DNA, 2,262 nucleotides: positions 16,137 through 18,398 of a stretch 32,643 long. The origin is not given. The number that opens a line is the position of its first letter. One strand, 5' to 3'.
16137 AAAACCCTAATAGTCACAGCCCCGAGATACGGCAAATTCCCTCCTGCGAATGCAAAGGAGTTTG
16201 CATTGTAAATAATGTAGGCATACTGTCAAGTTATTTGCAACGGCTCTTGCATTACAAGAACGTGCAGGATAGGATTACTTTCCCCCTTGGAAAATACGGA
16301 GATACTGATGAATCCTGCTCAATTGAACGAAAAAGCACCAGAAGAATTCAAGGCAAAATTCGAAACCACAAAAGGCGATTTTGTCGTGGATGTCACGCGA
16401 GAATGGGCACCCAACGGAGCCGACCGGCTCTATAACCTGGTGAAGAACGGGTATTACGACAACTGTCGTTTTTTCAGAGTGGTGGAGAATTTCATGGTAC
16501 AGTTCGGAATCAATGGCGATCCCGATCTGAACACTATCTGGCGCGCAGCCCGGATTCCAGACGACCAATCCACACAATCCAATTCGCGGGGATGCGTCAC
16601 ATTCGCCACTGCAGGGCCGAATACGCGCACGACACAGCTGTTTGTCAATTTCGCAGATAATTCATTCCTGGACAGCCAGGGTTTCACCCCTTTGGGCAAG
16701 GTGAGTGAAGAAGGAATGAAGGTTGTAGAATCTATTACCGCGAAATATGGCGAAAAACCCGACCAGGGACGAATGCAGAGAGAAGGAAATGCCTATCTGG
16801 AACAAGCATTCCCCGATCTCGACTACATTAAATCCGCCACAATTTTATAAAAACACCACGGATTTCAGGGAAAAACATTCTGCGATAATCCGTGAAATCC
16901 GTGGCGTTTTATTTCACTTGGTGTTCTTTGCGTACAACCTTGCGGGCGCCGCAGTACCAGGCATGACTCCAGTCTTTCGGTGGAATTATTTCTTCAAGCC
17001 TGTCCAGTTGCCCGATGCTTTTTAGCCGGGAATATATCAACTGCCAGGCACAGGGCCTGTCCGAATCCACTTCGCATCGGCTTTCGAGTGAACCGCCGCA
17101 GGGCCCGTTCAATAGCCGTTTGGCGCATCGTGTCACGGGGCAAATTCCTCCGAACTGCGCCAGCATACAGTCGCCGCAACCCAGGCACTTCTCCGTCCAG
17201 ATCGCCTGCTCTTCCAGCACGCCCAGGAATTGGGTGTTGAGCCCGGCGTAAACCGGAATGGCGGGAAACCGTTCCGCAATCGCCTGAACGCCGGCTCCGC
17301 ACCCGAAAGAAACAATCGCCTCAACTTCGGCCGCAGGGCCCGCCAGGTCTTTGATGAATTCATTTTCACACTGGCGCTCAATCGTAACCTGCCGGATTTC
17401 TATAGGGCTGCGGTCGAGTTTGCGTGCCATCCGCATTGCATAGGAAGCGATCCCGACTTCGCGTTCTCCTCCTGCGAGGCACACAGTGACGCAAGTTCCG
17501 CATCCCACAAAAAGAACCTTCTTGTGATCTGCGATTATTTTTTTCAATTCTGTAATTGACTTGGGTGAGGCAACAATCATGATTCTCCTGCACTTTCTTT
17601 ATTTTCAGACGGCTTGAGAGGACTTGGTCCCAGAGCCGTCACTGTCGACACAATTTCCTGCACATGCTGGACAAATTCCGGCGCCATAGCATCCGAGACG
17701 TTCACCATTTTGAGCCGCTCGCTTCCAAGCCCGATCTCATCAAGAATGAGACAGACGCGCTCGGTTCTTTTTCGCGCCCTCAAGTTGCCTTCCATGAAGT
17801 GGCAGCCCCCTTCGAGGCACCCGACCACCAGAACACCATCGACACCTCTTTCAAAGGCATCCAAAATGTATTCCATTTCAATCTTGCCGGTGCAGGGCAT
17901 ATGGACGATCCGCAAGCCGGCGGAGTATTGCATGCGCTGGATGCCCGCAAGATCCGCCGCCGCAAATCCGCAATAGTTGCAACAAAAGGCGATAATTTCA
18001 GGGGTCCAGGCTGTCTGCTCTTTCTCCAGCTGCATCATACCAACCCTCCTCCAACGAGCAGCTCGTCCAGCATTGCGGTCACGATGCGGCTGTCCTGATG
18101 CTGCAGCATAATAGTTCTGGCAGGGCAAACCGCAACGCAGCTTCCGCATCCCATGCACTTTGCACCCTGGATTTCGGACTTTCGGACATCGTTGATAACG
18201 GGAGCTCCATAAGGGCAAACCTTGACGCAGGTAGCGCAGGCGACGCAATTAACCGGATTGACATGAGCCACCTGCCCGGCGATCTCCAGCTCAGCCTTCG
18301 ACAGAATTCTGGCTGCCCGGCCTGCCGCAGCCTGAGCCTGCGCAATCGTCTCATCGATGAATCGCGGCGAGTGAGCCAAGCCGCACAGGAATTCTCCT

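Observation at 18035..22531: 1498-aa tandem HdrA with a complete GltD/NfnB-like NAD(P)H module inserted into the first HdrA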

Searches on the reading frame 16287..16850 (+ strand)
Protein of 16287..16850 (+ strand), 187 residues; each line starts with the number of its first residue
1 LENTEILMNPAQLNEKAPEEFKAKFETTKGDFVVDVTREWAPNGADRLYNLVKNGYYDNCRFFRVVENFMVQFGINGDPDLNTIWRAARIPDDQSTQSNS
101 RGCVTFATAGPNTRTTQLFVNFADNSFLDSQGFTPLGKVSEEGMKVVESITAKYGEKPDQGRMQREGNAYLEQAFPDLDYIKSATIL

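Call 64: search_protein_families(library=pfam, proteins=[window:16287-16850:+], max_evalue=0.01)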
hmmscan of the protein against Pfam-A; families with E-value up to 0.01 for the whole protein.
window:16287-16850:+ (187 aa): 1 family
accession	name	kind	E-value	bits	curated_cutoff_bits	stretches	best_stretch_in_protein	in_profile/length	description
PF00160.26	Pro_isomerase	-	1.2e-24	87.8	21.7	1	24-153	3-140/159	Cyclophilin type peptidyl-prolyl cis-trans isomerase/CLD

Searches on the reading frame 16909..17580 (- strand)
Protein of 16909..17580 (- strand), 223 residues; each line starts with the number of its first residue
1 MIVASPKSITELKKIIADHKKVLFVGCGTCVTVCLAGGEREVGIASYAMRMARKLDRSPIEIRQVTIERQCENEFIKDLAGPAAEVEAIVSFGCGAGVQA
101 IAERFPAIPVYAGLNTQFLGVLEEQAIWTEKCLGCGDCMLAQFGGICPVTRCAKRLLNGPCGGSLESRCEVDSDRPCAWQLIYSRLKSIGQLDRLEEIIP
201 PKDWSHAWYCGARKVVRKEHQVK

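Call 5: search_protein_families(library=pfam, proteins=[window:16909-17580:-], max_evalue=0.0001)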
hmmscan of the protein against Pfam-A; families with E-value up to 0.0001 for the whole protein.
window:16909-17580:- (223 aa): 1 family
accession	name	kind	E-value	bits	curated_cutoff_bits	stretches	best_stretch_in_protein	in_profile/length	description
PF12225.13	DUF5981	-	3.1e-37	126.6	23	1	111-205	1-95/95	Methylene-tetrahydrofolate reductase C terminal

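Call 25: search_protein_families(library=ncbifam, proteins=[window:16909-17580:-], max_evalue=0.00001)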
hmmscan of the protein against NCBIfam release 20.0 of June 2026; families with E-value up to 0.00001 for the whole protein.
window:16909-17580:- (223 aa): 0 families

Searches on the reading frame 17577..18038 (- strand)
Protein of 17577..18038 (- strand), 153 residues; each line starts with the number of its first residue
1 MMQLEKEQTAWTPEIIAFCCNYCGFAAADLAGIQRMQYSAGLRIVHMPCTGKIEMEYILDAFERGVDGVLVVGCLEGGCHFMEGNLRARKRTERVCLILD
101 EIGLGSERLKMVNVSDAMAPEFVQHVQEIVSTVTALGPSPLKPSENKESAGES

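Call 25: search_protein_families(library=ncbifam, proteins=[window:17577-18038:-], max_evalue=0.00001)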
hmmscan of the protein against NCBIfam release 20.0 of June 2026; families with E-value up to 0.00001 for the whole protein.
window:17577-18038:- (153 aa): 3 families
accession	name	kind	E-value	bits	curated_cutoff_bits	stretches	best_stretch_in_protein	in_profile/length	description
NF045873.1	F420_non_VhuD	exception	1.6e-43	148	215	1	13-142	2-131/132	F420-non-reducing hydrogenase iron-sulfur subunit VhuD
NF040770.1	hetero_SS_HdrA2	exception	2.2e-39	135.2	1100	1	6-139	641-774/777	CoB-CoM heterodisulfide reductase HdrA2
NF041891.1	hdrA_Methbact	equivalog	5.6e-09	34.8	1300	1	14-115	645-740/762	ferredoxin:CoB-CoM heterodisulfide reductase subunit HdrA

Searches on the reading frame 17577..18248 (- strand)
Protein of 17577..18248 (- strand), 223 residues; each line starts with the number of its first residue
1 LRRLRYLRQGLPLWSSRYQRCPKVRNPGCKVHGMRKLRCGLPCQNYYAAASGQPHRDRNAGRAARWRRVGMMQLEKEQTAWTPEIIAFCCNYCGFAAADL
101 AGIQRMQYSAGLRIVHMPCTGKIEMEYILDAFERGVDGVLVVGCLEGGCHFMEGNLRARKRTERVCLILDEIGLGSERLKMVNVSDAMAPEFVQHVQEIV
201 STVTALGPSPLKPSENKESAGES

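Call 5: search_protein_families(library=pfam, proteins=[window:17577-18248:-], max_evalue=0.0001)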
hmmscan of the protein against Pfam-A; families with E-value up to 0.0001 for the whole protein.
window:17577-18248:- (223 aa): 1 family
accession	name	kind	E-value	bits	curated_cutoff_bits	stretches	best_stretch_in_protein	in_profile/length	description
PF02662.21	FlpD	-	6.3e-43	146.1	22.3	1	85-207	1-123/123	Methyl-viologen-reducing hydrogenase, delta subunit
